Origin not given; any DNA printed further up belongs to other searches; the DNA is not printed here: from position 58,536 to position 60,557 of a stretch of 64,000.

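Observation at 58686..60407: Membrane-anchored cathepsin-B homolog with the catalytic Cys replaced, carrying a sharp GC-rich island over the active-site region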

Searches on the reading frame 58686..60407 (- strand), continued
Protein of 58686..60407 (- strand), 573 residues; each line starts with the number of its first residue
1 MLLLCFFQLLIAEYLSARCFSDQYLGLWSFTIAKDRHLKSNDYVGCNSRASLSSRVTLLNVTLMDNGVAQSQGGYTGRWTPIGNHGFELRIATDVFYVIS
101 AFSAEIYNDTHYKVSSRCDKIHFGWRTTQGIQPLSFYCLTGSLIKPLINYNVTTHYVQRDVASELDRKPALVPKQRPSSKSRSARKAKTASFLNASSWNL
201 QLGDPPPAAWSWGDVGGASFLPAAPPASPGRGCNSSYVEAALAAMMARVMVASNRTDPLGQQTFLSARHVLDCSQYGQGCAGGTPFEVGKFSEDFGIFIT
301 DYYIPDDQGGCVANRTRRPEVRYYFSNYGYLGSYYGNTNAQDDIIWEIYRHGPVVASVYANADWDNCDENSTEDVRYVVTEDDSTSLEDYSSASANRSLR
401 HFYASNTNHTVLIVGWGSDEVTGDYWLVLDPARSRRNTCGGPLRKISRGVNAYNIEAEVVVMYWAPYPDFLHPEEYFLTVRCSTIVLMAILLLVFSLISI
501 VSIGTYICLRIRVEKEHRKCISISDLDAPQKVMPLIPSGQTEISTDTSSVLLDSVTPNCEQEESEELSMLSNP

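Call 17: find_encoding_contigs(protein=P0008, flank=10000, max_places=4)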
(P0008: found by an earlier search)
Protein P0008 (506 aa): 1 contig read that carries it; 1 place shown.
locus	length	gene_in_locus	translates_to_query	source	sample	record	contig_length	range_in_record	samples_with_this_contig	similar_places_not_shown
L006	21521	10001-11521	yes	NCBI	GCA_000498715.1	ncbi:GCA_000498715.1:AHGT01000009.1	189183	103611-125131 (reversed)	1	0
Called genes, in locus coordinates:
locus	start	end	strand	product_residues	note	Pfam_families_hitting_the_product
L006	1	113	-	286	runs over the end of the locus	-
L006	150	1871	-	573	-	PF08773:CathepsinC_exc, PF00112:Peptidase_C1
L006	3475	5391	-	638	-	-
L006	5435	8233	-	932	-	-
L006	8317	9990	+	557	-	PF07714:PK_Tyr_Ser-Thr, PF00069:Pkinase, PF00023:Ank (faint), PF13857:Ank_5 (faint), PF24521:Ank_KRIT1 (faint), PF12796:Ank_2, PF13637:Ank_4 (faint), PF12796:Ank_2, +1 more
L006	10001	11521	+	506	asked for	PF08773:CathepsinC_exc, PF00112:Peptidase_C1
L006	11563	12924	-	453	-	-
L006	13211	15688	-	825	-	PF00069:Pkinase, PF07714:PK_Tyr_Ser-Thr, PF24521:Ank_KRIT1 (faint), PF00023:Ank (faint), PF12796:Ank_2, PF13606:Ank_3 (faint), PF13637:Ank_4 (faint), PF12796:Ank_2, +1 more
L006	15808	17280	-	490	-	-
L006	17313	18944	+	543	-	-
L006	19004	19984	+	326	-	-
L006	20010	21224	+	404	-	PF27661:DRC10_N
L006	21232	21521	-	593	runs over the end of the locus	-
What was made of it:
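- Tried and rejected: The A2 isolate DH was used instead (call 17).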

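Call 34: find_encoding_contigs(protein=P0006, flank=10000, max_places=3)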
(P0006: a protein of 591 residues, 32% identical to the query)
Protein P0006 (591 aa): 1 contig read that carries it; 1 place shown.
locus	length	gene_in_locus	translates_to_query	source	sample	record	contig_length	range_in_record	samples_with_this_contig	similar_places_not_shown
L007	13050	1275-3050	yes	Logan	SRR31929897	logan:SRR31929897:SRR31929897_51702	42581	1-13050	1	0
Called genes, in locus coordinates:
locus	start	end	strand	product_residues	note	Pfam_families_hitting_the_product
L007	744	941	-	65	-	-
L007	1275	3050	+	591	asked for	PF08773:CathepsinC_exc, PF00112:Peptidase_C1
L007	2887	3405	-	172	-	-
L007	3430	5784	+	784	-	-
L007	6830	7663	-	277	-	PF07985:SRR1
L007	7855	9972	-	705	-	PF01545:Cation_efflux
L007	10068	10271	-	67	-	-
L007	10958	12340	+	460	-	PF01399:PCI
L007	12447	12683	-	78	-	-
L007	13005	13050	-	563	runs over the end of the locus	-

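Call 35: find_homologous_proteins(query=A1, max_evalue=0.00001)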
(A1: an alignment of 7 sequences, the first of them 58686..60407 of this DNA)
Query A1 (7 sequences) (573 aa, profile of the alignment): 6 proteins with E <= 0.00001 among 8000 candidates.
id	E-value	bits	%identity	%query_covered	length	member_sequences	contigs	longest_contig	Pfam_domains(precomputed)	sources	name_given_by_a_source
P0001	1.1e-272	924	100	100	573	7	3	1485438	PF00112.30,PF08773.17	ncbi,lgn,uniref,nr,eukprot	ncbi:Encystation-specific protease [Giardia duodenalis]|uniref:Encystation-specific protease n=1 Tax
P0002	2.5e-272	922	88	98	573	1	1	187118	PF00112.30,PF08773.17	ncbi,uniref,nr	ncbi:Encystation-specific protease [Giardia lamblia P15]|uniref:Encystation-specific protease n=1 Ta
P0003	2.1e-265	900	73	100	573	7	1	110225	PF00112.30,PF08773.17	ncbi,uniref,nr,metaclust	ncbi:Dipeptidyl-peptidase I precursor [Giardia duodenalis]|uniref:Dipeptidyl-peptidase I n=1 Tax=Gia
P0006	1.5e-227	775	32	90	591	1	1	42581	PF00112.30,PF08773.17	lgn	-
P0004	2.7e-224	764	41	89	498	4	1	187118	PF00112.30,PF08773.17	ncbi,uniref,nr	ncbi:Dipeptidyl-peptidase I precursor [Giardia lamblia P15]|uniref:Dipeptidyl-peptidase I n=1 Tax=Gi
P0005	1.3e-220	752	39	88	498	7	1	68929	PF00112.30,PF08773.17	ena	-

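Call 42: search_protein_representatives(protein=window:58686-60407:-)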
Query: 573 residues. Proteins with E-value up to 0.001 (for the whole library): 627; up to 1e-10: 274; up to 1e-30: 13. The best 150 are listed.
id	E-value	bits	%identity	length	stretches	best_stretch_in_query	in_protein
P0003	3.0e-295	996.5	73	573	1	1-573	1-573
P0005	2.5e-102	359.5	44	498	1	15-512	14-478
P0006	7.8e-79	281.9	37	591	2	1-303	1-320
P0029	5.1e-61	223.1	34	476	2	188-515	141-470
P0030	1.4e-54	201.9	35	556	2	201-512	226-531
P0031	2.9e-46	174.4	33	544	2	202-509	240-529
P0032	3.3e-45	170.9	34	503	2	228-517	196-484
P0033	6.9e-45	169.9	32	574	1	4-529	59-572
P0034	7.9e-44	166.4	30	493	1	9-503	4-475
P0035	2.2e-42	161.6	34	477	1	14-512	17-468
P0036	1.8e-41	158.6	32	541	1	11-498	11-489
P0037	7.5e-38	146.6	32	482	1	1-500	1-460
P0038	4.0e-32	127.7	31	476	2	192-460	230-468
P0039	3.0e-29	118.2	32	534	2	200-433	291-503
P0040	1.7e-27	112.4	98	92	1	514-573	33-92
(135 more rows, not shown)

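Call 44: list_cluster_members(proteins=[P0036, P0035, P0032, P0031, P0030, P0029, P0033, P0034, P0037, P0006])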
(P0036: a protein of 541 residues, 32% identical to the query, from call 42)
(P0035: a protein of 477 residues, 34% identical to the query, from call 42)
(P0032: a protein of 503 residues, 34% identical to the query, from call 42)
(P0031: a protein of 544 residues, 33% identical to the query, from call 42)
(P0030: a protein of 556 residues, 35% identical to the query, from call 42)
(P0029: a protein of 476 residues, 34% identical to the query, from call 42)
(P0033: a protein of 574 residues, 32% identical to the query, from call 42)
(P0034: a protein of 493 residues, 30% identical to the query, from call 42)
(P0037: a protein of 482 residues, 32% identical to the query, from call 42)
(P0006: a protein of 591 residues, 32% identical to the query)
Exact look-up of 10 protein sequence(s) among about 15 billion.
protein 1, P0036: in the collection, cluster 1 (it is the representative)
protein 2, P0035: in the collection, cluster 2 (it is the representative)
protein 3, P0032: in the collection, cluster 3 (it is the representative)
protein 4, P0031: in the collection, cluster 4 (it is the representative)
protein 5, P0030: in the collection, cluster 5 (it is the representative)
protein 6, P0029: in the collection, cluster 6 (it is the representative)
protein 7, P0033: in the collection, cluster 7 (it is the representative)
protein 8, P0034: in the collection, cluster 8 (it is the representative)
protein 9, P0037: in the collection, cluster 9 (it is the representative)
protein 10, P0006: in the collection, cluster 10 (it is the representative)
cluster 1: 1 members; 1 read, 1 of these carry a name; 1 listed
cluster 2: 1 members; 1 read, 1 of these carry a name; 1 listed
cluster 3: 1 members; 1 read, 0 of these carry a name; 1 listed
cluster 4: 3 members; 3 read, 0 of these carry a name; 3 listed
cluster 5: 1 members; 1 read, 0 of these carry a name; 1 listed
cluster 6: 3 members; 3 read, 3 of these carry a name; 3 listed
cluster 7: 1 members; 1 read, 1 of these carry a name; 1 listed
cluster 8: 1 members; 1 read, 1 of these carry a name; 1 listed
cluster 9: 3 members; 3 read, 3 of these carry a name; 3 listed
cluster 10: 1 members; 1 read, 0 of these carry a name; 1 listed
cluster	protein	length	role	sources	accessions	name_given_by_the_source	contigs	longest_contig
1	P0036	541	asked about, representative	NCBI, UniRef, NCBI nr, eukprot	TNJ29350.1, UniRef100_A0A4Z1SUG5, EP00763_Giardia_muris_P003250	Dipeptidyl-peptidase I [Giardia muris] | Dipeptidyl peptidase 1 n=1 Tax=Giardia muris TaxID=5742 RepID=A0A4Z1SUG5_GIAMU | TNJ29350.1 Dipeptidyl-peptidase I [Giardia muris]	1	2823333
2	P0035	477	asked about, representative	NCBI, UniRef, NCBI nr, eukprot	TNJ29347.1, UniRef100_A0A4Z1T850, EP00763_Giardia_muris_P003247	Dipeptidyl-peptidase I [Giardia muris] | Dipeptidyl-peptidase I n=1 Tax=Giardia muris TaxID=5742 RepID=A0A4Z1T850_GIAMU | TNJ29347.1 Dipeptidyl-peptidase I [Giardia muris]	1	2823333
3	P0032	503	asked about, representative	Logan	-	-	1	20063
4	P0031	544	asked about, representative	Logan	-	-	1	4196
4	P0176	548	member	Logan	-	-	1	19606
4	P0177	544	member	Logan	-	-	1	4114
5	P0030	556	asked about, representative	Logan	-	-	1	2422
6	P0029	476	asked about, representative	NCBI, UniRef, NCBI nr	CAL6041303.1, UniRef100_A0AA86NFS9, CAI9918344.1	Dipeptidyl-peptidase_I [Hexamita inflata] | Dipeptidyl peptidase 1 n=1 Tax=Hexamita inflata TaxID=28002 RepID=A0AA86NFS9_9EUKA | Dipeptidyl-peptidase I [Hexamita inflata]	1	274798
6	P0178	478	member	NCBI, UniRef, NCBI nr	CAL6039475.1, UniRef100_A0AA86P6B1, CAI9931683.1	Dipeptidyl-peptidase_I [Hexamita inflata] | Dipeptidyl peptidase 1 n=1 Tax=Hexamita inflata TaxID=28002 RepID=A0AA86P6B1_9EUKA | Dipeptidyl-peptidase I [Hexamita inflata]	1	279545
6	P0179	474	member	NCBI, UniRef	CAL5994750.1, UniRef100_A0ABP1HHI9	Dipeptidyl-peptidase_I [Hexamita inflata] | Dipeptidyl peptidase 1 n=1 Tax=Hexamita inflata TaxID=28002 RepID=A0ABP1HHI9_9EUKA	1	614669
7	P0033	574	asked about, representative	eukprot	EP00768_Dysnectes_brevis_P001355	gnl/Dysnectes_brevis/1336_a1500_1680.p1 ...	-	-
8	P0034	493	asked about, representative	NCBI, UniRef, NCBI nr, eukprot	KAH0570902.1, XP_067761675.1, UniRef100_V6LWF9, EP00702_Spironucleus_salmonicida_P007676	Dipeptidyl-peptidase I [Spironucleus salmonicida] | Dipeptidyl peptidase 1 n=1 Tax=Spironucleus salmonicida TaxID=348837 RepID=V6LWF9_9EUKA | EST48967.1 Dipeptidyl-peptidase I precursor [Spironucleus salmonicida]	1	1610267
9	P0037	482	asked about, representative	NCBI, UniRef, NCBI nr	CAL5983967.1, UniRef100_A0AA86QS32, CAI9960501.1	Dipeptidyl-peptidase_I [Hexamita inflata] | Dipeptidyl-peptidase I n=1 Tax=Hexamita inflata TaxID=28002 RepID=A0AA86QS32_9EUKA | Dipeptidyl-peptidase I [Hexamita inflata]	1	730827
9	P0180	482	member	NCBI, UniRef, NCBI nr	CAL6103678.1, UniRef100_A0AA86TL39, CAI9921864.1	Dipeptidyl-peptidase_I [Hexamita inflata] | Dipeptidyl-peptidase I n=1 Tax=Hexamita inflata TaxID=28002 RepID=A0AA86TL39_9EUKA | Dipeptidyl-peptidase I [Hexamita inflata]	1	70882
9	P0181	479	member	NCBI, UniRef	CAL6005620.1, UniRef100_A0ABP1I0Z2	Dipeptidyl-peptidase_I [Hexamita inflata] | Dipeptidyl-peptidase_I n=1 Tax=Hexamita inflata TaxID=28002 RepID=A0ABP1I0Z2_9EUKA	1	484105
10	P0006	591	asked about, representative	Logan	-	-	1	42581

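Call 46: find_encoding_contigs(protein=P0035, flank=10000, max_places=2)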
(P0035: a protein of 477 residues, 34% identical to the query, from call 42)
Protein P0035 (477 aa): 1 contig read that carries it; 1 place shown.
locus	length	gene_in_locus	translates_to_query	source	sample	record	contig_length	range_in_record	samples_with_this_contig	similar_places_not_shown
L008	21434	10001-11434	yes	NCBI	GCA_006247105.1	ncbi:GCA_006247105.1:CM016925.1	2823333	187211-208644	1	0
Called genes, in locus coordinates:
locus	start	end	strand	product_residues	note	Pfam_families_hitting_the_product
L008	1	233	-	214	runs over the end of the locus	PF00134:Cyclin_N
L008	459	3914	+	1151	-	-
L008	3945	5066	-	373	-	PF22675:KH-I_KHDC4-BBP (weak)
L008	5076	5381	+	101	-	-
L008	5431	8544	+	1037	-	-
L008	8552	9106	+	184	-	-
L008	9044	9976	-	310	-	PF00023:Ank (faint), PF12796:Ank_2, PF13606:Ank_3 (faint), PF13637:Ank_4 (faint), PF13857:Ank_5 (faint), PF12796:Ank_2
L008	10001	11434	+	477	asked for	PF08773:CathepsinC_exc, PF00112:Peptidase_C1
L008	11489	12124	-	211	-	-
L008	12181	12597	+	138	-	-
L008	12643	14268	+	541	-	PF08773:CathepsinC_exc, PF00112:Peptidase_C1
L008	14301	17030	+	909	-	PF00069:Pkinase, PF07714:PK_Tyr_Ser-Thr, PF00023:Ank (faint), PF12796:Ank_2 (weak), PF12796:Ank_2, PF13637:Ank_4 (weak), PF12796:Ank_2, PF13637:Ank_4 (weak), +2 more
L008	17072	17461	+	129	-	-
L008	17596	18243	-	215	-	-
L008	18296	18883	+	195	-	-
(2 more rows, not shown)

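Call 47: find_encoding_contigs(protein=P0032, flank=10000, max_places=2)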
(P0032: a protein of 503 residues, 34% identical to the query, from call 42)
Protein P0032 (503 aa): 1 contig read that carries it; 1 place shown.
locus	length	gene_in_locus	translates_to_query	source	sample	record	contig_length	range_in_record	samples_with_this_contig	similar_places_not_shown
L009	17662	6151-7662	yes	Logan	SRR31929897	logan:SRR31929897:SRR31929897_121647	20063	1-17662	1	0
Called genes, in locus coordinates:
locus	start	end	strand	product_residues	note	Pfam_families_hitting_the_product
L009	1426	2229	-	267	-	PF10138:vWA-TerF-like, PF07002:Copine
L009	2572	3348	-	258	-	-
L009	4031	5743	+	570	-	-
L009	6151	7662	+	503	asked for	PF00112:Peptidase_C1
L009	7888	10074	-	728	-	-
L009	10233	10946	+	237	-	-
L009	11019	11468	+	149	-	-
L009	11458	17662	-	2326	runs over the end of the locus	-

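Call 53: predict_structure(alignment_id=A1)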
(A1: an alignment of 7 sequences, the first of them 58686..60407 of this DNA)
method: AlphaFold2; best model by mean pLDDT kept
length: 573 residues; sequences in the alignment: 7
mean_pLDDT: 41.9   pTM: 0.32
mean pLDDT of the five models: 41.9, 38.3, 37.9, 37.5, 35.1
residues with pLDDT >= 90: 0; 70-90: 51; 50-70: 121; < 50: 401
segments of 3 or more residues with pLDDT < 50: 2-4, 6-17, 39-44, 47-51, 74-77, 109-112, 129-134, 148-207, 210-339, 349-354, 356-410, 431-443, 449-484, 517-573
pLDDT, mean of each block of 10 residues (from residue 1): 48 44 74 62 47 63 58 52 59 63 52 59 59 57 64 32 26 25 24 25 41 33 31 31 33 27 25 24 24 27 36 35 28 31 53 47 40 31 29 27 30 57 56 39 50 35 27 30 58 81 79 54 32 30 27 28 31 36
secondary structure, 60 per line:
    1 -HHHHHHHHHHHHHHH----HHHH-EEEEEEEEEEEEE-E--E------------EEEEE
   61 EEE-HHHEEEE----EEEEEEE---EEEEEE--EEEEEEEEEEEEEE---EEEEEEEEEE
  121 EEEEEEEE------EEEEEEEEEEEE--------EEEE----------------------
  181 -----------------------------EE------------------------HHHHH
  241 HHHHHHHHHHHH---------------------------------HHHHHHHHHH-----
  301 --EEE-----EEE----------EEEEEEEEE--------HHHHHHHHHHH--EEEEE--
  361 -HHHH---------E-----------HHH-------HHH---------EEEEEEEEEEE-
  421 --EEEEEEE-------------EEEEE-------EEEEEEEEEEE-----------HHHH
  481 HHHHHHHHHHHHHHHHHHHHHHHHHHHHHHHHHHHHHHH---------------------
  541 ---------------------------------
elements in order: H2-16 H21-24 E26-38 E56-63 E68-71 E76-82 E86-91 E94-107 E111-128 E135-146 E155-158 H236-252 H286-295 E303-305 E311-313 E324-332 H341-351 E354-358 H362-365 E409-419 E423-429 E443-447 E455-465 H477-519
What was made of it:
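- Tried and rejected: The first AF2 run, with 7 sequences, was unusable (pLDDT 42, call 53).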

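Call 54: find_homologous_proteins(query=A2, max_evalue=1e-10)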
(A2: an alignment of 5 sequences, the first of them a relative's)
Query A2 (5 sequences) (541 aa, profile of the alignment): 35 proteins with E <= 1e-10 among 8000 candidates.
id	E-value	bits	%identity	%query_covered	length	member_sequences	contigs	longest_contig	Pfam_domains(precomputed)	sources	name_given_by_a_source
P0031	4.5e-251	852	38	93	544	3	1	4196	PF00112.30,PF08773.17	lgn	-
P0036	6.1e-236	802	100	100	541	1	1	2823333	PF00112.30,PF08773.17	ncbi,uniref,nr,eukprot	ncbi:Dipeptidyl-peptidase I [Giardia muris]|uniref:Dipeptidyl peptidase 1 n=1 Tax=Giardia muris TaxI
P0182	1.2e-233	795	37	93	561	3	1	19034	PF00112.30,PF08773.17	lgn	-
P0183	1.4e-193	662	42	100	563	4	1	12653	PF00112.30,PF08773.17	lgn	-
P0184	3.9e-185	635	45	85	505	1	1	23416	PF00112.30,PF08773.17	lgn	-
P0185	2.0e-103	365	31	93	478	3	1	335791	PF00112.30,PF08773.17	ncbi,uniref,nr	ncbi:Dipeptidyl-peptidase_I [Hexamita inflata]|uniref:Dipeptidyl peptidase 1 n=1 Tax=Hexamita inflat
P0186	1.8e-62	230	28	83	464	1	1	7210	PF00112.30,PF08773.17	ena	-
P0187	1.0e-54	204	26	83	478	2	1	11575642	PF00112.30,PF03051.22,PF08773.17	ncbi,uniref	ncbi:unnamed protein product [Clavelina lepadiformis]|uniref:Dipeptidyl peptidase 1 n=1 Tax=Clavelin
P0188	1.7e-46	177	28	72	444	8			PF00112.30,PF08773.17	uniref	uniref:Dipeptidyl peptidase 1 n=1 Tax=Bubo bubo TaxID=30461 RepID=A0A8C0FS30_BUBBB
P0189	3.4e-46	176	31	45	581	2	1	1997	PF00112.30,PF08773.17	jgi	jgi:cathepsin C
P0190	1.4e-43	167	32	48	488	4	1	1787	PF00112.30,PF03051.22,PF08773.17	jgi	-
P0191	1.0e-42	165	34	45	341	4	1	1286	PF00112.30,PF03051.22,PF08127.19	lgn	-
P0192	2.2e-42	163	26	81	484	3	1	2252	PF00112.30,PF08773.17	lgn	-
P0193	1.0e-38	151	33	44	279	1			PF00112.30,PF03051.22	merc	-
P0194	8.0e-38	148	26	55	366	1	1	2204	PF00112.30,PF08773.17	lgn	-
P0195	1.2e-37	148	32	42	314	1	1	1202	PF00112.30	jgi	-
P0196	1.8e-32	131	26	54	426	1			PF00112.30,PF08773.17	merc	-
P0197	4.0e-29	120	33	40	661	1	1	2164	PF00112.30,PF03051.22,PF08773.17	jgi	-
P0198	1.8e-28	118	31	41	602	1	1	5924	PF00112.30,PF08773.17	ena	-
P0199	4.4e-28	116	31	47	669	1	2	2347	PF00112.30,PF03051.22,PF08773.17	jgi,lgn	jgi:C1A family cysteine protease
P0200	1.6e-25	108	28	44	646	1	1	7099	PF00112.30,PF03051.22,PF08773.17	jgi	jgi:hypothetical protein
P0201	1.5e-20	91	34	30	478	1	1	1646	PF00112.30,PF08773.17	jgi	jgi:hypothetical protein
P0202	2.5e-19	87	28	46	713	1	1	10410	PF00112.30,PF09394.17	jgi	jgi:C1A family cysteine protease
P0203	2.8e-19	87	28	44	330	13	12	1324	PF00112.30,PF08246.18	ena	-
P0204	4.1e-18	83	30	44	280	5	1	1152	PF00112.30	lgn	-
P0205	1.1e-17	82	26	44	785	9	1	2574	PF00112.30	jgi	jgi:C1A family cysteine protease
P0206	1.6e-17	81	28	44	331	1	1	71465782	PF00112.30,PF08246.18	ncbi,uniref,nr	ncbi:uncharacterized protein LOC136025399 [Artemia franciscana]|uniref:Peptidase C1A papain C-termin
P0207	3.1e-16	77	27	45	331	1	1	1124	PF00112.30,PF03051.22,PF08246.18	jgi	jgi:cathepsin F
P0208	7.6e-16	76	27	45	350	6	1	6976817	PF00112.30,PF08246.18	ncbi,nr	ncbi:hypothetical protein KR215_007923 [Drosophila sulfurigaster]|nr:hypothetical protein KR215_0079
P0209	9.0e-15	72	33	43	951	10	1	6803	PF00112.30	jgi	-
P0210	1.2e-14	72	33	42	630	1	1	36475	PF00112.30,PF13517.13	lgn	-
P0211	2.2e-14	71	30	45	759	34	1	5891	PF00112.30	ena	-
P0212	3.1e-13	67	28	47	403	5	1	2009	PF00112.30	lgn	-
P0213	3.3e-11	61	27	44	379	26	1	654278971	PF00112.30,PF08246.18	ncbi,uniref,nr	ncbi:cysteine proteinase 1 [Aegilops tauschii subsp. strangulata]|uniref:Cysteine proteinase 1 n=3 T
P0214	6.2e-11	60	26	44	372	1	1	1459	PF00112.30,PF08246.18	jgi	-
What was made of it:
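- Tried and rejected: Two word-indexed homolog searches did not recover G. duodenalis GL50803_14566 itself (calls 35, 54).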
